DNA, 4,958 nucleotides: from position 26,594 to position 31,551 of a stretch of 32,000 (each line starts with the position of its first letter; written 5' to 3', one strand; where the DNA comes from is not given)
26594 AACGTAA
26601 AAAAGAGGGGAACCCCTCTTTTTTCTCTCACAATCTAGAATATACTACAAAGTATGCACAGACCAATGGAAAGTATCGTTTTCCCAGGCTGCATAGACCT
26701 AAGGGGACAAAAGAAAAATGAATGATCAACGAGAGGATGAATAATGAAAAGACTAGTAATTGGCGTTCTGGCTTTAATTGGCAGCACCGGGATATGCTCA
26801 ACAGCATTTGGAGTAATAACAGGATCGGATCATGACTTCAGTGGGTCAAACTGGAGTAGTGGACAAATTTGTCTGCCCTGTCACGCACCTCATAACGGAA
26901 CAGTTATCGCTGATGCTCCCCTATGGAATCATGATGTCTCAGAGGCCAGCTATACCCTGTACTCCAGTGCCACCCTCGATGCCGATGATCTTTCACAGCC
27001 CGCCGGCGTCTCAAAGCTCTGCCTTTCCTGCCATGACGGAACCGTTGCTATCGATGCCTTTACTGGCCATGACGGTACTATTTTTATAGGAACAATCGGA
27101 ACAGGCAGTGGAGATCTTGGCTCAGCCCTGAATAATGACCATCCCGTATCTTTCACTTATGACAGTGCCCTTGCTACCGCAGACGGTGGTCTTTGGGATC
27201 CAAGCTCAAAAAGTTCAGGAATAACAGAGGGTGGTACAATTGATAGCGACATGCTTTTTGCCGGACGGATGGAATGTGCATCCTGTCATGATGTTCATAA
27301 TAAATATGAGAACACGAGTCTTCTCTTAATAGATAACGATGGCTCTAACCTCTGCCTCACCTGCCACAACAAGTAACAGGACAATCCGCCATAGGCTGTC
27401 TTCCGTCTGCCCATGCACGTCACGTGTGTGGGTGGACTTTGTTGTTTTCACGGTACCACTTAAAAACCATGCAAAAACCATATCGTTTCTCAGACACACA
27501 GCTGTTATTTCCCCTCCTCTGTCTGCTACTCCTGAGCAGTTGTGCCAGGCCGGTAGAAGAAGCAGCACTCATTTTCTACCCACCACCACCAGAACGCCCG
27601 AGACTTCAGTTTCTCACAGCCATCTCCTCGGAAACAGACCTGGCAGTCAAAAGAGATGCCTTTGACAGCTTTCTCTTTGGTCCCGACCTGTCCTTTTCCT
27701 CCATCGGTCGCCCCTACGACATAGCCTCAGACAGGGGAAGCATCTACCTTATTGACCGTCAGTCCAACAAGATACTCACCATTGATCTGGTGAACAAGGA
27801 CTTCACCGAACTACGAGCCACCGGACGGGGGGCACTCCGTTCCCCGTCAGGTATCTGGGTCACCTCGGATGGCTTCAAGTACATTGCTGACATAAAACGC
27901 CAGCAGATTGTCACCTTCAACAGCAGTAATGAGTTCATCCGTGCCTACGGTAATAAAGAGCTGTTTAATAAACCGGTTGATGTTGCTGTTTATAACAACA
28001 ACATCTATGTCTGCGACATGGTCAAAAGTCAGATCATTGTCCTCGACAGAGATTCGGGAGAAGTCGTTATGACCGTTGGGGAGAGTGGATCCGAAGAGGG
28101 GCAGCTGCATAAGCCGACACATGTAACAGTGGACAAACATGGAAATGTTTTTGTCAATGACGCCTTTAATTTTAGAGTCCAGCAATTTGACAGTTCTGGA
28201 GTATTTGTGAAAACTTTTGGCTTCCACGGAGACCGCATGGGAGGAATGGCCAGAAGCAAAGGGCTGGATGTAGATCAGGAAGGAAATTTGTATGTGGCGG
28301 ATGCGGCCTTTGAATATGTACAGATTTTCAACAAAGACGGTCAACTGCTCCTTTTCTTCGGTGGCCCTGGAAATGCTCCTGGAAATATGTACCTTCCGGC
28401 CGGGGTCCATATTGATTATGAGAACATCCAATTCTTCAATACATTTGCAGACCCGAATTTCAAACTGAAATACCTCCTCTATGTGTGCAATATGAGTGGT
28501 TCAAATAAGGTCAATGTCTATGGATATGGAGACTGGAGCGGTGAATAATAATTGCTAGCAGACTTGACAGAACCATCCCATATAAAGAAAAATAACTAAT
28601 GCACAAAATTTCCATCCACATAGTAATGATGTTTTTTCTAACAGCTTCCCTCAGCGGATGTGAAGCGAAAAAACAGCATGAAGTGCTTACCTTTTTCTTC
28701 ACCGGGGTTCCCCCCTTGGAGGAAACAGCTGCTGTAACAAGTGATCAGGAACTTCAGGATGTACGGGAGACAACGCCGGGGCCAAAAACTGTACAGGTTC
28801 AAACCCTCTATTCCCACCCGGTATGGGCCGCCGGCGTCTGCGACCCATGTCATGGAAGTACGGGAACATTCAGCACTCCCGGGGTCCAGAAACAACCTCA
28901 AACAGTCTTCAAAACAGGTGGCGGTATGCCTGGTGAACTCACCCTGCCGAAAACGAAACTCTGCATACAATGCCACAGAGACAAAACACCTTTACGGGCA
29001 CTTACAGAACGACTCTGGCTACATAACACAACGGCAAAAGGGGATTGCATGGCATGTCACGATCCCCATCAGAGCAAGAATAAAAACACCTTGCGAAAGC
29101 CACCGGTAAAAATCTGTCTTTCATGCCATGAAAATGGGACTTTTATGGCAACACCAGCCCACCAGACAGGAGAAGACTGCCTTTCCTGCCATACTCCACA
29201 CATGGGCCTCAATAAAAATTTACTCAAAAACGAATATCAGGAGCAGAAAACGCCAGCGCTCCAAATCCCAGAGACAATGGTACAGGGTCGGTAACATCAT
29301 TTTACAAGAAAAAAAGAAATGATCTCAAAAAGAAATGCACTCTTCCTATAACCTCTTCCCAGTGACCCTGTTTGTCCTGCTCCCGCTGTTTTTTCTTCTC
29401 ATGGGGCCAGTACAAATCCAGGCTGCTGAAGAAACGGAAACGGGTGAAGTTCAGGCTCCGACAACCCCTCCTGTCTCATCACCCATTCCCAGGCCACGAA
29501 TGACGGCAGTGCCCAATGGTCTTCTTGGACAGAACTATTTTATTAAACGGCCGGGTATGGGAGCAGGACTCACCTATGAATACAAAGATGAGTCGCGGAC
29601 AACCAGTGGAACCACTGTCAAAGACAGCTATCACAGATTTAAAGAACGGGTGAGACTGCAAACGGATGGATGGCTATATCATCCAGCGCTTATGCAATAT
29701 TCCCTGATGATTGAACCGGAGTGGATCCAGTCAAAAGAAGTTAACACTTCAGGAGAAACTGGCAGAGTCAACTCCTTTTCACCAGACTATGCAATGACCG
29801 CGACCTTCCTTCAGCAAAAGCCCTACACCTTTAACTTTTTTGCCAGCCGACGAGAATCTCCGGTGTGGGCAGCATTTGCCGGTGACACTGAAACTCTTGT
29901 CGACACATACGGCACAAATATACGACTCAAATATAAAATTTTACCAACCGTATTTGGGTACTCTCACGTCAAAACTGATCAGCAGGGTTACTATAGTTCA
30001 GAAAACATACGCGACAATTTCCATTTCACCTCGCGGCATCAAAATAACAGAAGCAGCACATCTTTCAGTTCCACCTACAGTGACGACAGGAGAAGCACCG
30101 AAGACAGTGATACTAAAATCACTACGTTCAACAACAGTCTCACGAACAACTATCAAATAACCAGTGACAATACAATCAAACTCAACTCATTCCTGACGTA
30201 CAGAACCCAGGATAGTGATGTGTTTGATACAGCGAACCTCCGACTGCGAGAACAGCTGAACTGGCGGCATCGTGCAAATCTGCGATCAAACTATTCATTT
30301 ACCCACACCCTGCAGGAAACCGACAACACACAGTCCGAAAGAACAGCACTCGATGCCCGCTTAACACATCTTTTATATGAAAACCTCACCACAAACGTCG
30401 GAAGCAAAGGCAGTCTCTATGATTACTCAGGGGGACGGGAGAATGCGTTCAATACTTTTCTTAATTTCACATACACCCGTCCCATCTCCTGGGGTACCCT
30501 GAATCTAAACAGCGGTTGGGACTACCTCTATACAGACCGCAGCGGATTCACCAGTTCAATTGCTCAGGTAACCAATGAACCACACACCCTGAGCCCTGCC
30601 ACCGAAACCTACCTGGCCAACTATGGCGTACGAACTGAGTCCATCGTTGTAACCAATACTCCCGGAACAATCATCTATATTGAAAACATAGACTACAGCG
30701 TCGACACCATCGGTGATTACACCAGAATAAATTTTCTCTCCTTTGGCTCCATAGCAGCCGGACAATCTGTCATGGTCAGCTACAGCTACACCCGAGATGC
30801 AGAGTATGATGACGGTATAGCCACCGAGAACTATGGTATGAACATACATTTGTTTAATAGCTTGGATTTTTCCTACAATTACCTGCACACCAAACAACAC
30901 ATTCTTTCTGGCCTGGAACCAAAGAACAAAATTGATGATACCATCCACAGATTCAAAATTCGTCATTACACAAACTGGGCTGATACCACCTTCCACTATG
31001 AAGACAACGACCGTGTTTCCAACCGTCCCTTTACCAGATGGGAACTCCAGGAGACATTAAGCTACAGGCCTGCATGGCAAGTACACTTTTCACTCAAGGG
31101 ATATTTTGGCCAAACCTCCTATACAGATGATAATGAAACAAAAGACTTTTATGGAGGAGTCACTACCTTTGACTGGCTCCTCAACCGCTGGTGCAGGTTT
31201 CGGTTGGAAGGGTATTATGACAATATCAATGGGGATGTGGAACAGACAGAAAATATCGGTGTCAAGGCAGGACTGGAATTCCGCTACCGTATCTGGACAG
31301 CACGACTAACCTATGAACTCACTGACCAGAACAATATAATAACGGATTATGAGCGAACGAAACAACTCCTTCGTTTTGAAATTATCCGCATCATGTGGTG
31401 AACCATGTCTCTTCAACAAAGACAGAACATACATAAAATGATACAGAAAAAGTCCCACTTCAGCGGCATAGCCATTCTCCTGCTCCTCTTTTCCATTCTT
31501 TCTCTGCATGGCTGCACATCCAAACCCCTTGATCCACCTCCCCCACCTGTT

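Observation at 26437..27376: Stand-alone, separately promoted tetrahaem cytochrome: candidate abundant shuttle or polymerising nanowire subunit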

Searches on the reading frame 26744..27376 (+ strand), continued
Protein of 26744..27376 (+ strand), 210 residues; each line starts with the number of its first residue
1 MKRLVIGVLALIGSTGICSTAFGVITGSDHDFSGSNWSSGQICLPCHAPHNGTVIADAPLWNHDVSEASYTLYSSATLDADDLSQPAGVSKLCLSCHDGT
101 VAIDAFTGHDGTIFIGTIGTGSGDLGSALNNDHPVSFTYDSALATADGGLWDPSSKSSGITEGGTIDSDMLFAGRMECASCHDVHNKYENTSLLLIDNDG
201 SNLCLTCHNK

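Call 74: find_homologous_proteins(query=L013:383-1015:+, max_evalue=1e-20)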
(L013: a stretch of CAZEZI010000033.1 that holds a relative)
Query L013:383-1015:+ (211 aa): 6296 proteins with E <= 1e-20 among 8000 candidates; the best 120 are listed.
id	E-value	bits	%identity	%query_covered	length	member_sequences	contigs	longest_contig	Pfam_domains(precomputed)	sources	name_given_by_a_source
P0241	2.8e-134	463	100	100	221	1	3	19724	PF09699.16,PF14522.12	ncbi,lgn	-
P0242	2.6e-99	349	76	100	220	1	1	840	PF09699.16,PF14537.12,PF14522.12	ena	-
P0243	2.5e-98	346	75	100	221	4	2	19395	PF09699.16,PF14537.12,PF14522.12,PF22113.2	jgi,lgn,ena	-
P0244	2.1e-97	343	75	100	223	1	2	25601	PF09699.16,PF14537.12,PF14522.12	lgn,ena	-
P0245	6.6e-96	338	73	100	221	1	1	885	PF09699.16,PF14522.12,PF22113.2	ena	-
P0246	8.7e-96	338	73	100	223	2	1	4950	PF09699.16,PF14537.12,PF14522.12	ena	-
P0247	1.1e-95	337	74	100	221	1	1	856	PF09699.16,PF14537.12,PF14522.12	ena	-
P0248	3.6e-95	336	73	100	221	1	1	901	PF09699.16,PF14537.12,PF14522.12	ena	-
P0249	1.0e-94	334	73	100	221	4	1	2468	PF09699.16,PF14537.12,PF14522.12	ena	-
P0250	1.2e-94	334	73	100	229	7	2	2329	PF09699.16,PF14522.12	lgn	-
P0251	1.8e-94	333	74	100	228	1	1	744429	PF09699.16,PF14522.12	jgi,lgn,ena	-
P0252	4.1e-94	332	72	100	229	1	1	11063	PF09699.16,PF14522.12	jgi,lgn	jgi:hypothetical protein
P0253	2.2e-93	330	72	100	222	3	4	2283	PF09699.16,PF14522.12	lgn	-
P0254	2.3e-93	330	72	100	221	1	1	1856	PF09699.16,PF14537.12,PF14522.12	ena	-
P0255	2.9e-93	329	75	100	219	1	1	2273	PF09699.16,PF14537.12,PF14522.12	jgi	-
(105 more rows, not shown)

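Call 75: search_protein_families(library=pfam, proteins=[L006:8382-9803:+, L029:8389-9777:+, L068:6399-7769:+, L081:14662-15756:+, L081:18933-19436:+, L081:19433-20566:+], max_evalue=0.00001)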
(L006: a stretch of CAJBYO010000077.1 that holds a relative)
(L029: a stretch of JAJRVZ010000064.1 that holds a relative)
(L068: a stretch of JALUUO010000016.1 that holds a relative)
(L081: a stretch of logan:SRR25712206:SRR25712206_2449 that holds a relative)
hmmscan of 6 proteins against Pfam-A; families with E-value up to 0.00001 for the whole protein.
L006:8382-9803:+ (473 aa): 10 families
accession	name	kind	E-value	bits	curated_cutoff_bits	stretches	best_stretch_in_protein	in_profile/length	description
PF00158.32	Sigma54_activat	-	1.3e-69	233.7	20.2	1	146-313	1-167/168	Sigma-54 interaction domain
PF00072.30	Response_reg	-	1.7e-29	102.7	30.2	1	8-114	1-107/111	Response regulator receiver domain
PF25601.1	AAA_lid_14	-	1.1e-25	89.7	27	1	319-398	1-80/87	AAA+ ATPase lid domain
PF14532.12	Sigma54_activ_2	-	5.6e-20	72.4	25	1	147-318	1-138/138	Sigma-54 interaction domain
PF02954.25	HTH_8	-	4.5e-15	55.5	22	1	431-471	2-42/42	Bacterial regulatory protein, Fis family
PF07728.20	AAA_5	-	8.4e-09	36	22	1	171-291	2-125/139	AAA domain (dynein-related subfamily)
PF07724.20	AAA_2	-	7.4e-08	33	27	1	168-300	3-136/166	AAA domain (Cdc48 subfamily)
PF00004.35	AAA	-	3.3e-07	31.2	21.2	1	171-289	1-110/131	ATPase family associated with various cellular activities (AAA)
PF00493.29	MCM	-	1.4e-06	28.1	23.3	1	128-302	13-186/224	MCM P-loop domain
PF01078.27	Mg_chelatase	-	7.7e-06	25.9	20.3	0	228-289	95-158/207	Magnesium chelatase, subunit ChlI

L029:8389-9777:+ (462 aa): 8 families
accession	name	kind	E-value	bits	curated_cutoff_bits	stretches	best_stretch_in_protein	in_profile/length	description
PF00158.32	Sigma54_activat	-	1.9e-69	233.1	20.2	1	144-311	1-167/168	Sigma-54 interaction domain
PF25601.1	AAA_lid_14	-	4.3e-31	107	27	1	317-395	1-79/87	AAA+ ATPase lid domain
PF00072.30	Response_reg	-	9.5e-30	103.5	30.2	1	6-113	1-108/111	Response regulator receiver domain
PF14532.12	Sigma54_activ_2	-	3e-20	73.3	25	1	145-315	1-137/138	Sigma-54 interaction domain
PF02954.25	HTH_8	-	1.8e-14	53.6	22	1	417-455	4-42/42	Bacterial regulatory protein, Fis family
PF07728.20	AAA_5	-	3.5e-10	40.5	22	1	169-287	2-123/139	AAA domain (dynein-related subfamily)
PF07724.20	AAA_2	-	1.3e-07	32.2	27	1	167-298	4-136/166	AAA domain (Cdc48 subfamily)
PF00004.35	AAA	-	2.8e-06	28.3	21.2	0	169-289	1-114/131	ATPase family associated with various cellular activities (AAA)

L068:6399-7769:+ (456 aa): 7 families
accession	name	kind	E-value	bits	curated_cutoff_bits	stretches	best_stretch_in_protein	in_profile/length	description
PF00158.32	Sigma54_activat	-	9e-68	227.6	20.2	1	144-311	1-167/168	Sigma-54 interaction domain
PF00072.30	Response_reg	-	6.7e-31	107.2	30.2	1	6-114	1-109/111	Response regulator receiver domain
PF25601.1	AAA_lid_14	-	5.8e-30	103.4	27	1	317-398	1-82/87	AAA+ ATPase lid domain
PF14532.12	Sigma54_activ_2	-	3e-17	63.6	25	1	145-316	1-138/138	Sigma-54 interaction domain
PF02954.25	HTH_8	-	9.4e-16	57.7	22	1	412-453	1-42/42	Bacterial regulatory protein, Fis family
PF07728.20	AAA_5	-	1.1e-07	32.4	22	1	169-288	2-124/139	AAA domain (dynein-related subfamily)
PF00004.35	AAA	-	8.4e-06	26.7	21.2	0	169-287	1-110/131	ATPase family associated with various cellular activities (AAA)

L081:14662-15756:+ (364 aa): 5 families
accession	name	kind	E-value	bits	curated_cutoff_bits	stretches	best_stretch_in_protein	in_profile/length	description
PF01436.27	NHL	-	1.2e-28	98.1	20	1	327-354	1-28/28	NHL repeat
PF25021.1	TEN_NHL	-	1.3e-08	34.7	27.1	0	232-259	328-355/357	Teneurin NHL domain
PF17170.10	DUF5128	-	1.6e-08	34.6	22.9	0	290-354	52-117/321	6-bladed beta-propeller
PF08450.18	SGL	-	2.1e-08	34.5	26.3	0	232-314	132-217/246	SMP-30/Gluconolactonase/LRE-like region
PF01731.26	Arylesterase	-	4e-06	27.4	21.3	0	327-354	53-81/86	Arylesterase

L081:18933-19436:+ (167 aa): 15 families
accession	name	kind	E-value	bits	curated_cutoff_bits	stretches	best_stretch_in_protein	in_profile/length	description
PF13432.12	TPR_16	-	3.7e-22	78.9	32.7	2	69-129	3-63/65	Tetratricopeptide repeat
PF00515.34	TPR_1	-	8.1e-21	73.4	27.8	1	63-95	1-33/34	Tetratricopeptide repeat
PF13181.12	TPR_8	-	3.8e-20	70.7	25.7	0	63-94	1-32/34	Tetratricopeptide repeat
PF07719.23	TPR_2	-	1.1e-19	69.3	27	0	63-95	1-33/34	Tetratricopeptide repeat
PF14559.12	TPR_19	-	2.8e-18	66.5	25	2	73-130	1-59/68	Tetratricopeptide repeat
PF13424.12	TPR_12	-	2e-16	60.4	30.1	1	101-163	7-77/77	Tetratricopeptide repeat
PF13428.12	TPR_14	-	2.8e-14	52.6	23.5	0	106-139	10-43/44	Tetratricopeptide repeat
PF13431.12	TPR_17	-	2.1e-13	49.8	24.4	0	120-151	2-33/34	Tetratricopeptide repeat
PF13371.12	TPR_9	-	1.8e-12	47.5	35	1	106-158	4-56/73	Tetratricopeptide repeat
PF13374.12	TPR_10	-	2.7e-12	46.7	27.5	0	131-163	2-34/42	Tetratricopeptide repeat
PF13414.12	TPR_11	-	1e-11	44.7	26.8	1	106-145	3-42/42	TPR repeat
PF13176.12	TPR_7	-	2.2e-11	43.3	27.9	0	134-159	2-29/36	Tetratricopeptide repeat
PF23914.1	TPR_CcmH_CycH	-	2.1e-10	41.1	42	1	54-156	41-146/158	Cytochrome c-type biogenesis protein H TPR domain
PF13174.12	TPR_6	-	9.1e-10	39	26.3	0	134-156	3-25/33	Tetratricopeptide repeat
PF07721.20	TPR_4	-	1.4e-07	31.8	27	0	131-153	1-23/26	Tetratricopeptide repeat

L081:19433-20566:+ (377 aa): 19 families
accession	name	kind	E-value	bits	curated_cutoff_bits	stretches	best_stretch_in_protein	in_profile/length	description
PF00578.27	AhpC-TSA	-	3e-19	69.6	26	1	41-163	1-122/124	AhpC/TSA family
PF00515.34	TPR_1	-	3.7e-17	61.8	27.8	0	244-274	4-34/34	Tetratricopeptide repeat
PF07719.23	TPR_2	-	6.1e-16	57.6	27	0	244-274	4-34/34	Tetratricopeptide repeat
PF13432.12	TPR_16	-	1.4e-14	54.7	32.7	1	251-306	7-62/65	Tetratricopeptide repeat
PF13431.12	TPR_17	-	4.3e-13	48.9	24.4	0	230-262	2-34/34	Tetratricopeptide repeat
PF14559.12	TPR_19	-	8.1e-13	48.9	25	1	223-278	7-64/68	Tetratricopeptide repeat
PF08534.16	Redoxin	-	8.5e-13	48.8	26.6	1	41-163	2-129/148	Redoxin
PF13181.12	TPR_8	-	3e-12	46.1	25.7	0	276-308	2-34/34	Tetratricopeptide repeat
PF13414.12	TPR_11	-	5.7e-12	45.6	26.8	0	229-255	16-42/42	TPR repeat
PF13428.12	TPR_14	-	7.4e-11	42.1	23.5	0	244-281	4-41/44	Tetratricopeptide repeat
PF23914.1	TPR_CcmH_CycH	-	6.1e-09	36.3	42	1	201-301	44-147/158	Cytochrome c-type biogenesis protein H TPR domain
PF13424.12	TPR_12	-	2.4e-08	34.5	30.1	1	244-306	6-76/77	Tetratricopeptide repeat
PF13905.12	Thioredoxin_8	-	6.1e-07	30.1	27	1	67-162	2-94/94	Thioredoxin-like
PF13174.12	TPR_6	-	1e-06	29.4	26.3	0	245-273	4-32/33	Tetratricopeptide repeat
PF13374.12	TPR_10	-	1e-06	29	27.5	0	245-269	6-30/42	Tetratricopeptide repeat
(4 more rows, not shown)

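Call 81: find_encoding_contigs(protein=P0023, flank=10000, max_places=1)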
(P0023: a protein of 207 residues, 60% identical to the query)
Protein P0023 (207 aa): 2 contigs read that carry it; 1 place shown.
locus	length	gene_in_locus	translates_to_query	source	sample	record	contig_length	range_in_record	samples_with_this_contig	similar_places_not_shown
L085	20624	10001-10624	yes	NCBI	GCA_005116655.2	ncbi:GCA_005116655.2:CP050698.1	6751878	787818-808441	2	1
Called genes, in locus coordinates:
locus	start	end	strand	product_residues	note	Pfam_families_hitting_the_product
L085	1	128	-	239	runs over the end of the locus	PF03412:Peptidase_C39 (faint), PF13529:Peptidase_C39_2 (weak)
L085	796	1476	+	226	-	PF03006:HlyIII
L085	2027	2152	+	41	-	-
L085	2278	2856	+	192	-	PF01966:HD (weak)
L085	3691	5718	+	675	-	-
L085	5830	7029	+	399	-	-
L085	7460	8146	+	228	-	PF22113:Mtrc-MtrF_II-IV_dom (faint), PF14522:Cytochrome_C7 (faint), PF09699:Paired_CXXCH_1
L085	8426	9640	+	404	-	PF02085:Cytochrom_CIII (faint), PF14522:Cytochrome_C7 (faint), PF14537:Cytochrom_c3_2 (faint), PF09699:Paired_CXXCH_1, PF22113:Mtrc-MtrF_II-IV_dom, PF09699:Paired_CXXCH_1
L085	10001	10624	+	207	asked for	PF14522:Cytochrome_C7 (faint), PF14537:Cytochrom_c3_2 (faint), PF09699:Paired_CXXCH_1 (weak)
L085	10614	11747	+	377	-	PF01436:NHL (faint), PF17170:DUF5128, PF06739:SBBP (faint)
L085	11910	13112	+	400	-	PF22113:Mtrc-MtrF_II-IV_dom (weak)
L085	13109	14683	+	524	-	PF01292:Ni_hydr_CYTB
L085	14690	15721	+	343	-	PF08450:SGL (faint), PF17170:DUF5128 (faint), PF25021:TEN_NHL (faint), PF01436:NHL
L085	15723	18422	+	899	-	PF14522:Cytochrome_C7 (faint), PF14537:Cytochrom_c3_2 (faint), PF09699:Paired_CXXCH_1 (weak)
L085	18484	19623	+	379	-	PF14522:Cytochrome_C7 (faint), PF14537:Cytochrom_c3_2 (faint), PF09699:Paired_CXXCH_1 (faint)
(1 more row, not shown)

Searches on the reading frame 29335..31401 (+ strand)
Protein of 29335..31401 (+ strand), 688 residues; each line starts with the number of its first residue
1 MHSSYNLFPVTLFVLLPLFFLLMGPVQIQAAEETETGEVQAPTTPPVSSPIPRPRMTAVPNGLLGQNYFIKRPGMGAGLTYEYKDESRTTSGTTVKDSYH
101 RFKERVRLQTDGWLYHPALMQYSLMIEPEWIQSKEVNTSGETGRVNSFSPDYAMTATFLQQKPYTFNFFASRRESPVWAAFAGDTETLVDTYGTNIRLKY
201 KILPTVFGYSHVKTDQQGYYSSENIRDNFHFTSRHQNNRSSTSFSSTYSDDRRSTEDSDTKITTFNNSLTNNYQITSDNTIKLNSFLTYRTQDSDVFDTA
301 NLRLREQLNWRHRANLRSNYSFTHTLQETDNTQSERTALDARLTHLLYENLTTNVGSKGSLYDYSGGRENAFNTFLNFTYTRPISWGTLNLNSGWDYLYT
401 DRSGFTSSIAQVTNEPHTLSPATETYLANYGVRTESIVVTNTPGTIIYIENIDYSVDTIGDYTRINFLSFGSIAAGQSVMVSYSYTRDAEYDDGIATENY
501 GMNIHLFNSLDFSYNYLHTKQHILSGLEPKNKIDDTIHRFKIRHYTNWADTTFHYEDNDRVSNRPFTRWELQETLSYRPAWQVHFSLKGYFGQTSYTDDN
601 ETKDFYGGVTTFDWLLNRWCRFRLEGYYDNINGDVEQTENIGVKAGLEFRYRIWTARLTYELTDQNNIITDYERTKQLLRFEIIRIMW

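Call 5: search_protein_families(library=pfam, proteins=[window:29335-31401:+], max_evalue=0.01)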
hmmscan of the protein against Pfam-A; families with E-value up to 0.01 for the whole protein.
window:29335-31401:+ (688 aa): 0 families

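Call 50: search_protein_families(library=ncbifam, proteins=[window:29335-31401:+], max_evalue=0.01)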
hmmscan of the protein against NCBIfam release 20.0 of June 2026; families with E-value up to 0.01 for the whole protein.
window:29335-31401:+ (688 aa): 0 families

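Call 62: search_solved_structures(query=A5, max_evalue=10)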
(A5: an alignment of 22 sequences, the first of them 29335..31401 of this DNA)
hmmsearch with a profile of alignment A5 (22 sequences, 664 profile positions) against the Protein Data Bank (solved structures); distinct sequences matched with E-value up to 10: 3.
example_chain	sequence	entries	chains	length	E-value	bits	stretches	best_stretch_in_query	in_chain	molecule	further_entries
6hns_A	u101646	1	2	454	0.095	14.2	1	416-442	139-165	Small molecule metabolism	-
2hfz_A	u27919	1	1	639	0.6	11.6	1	516-575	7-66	RNA-directed RNA polymerase(NS5)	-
9fdg_A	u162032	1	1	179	0.79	11.2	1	248-315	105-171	TMB12sol9_3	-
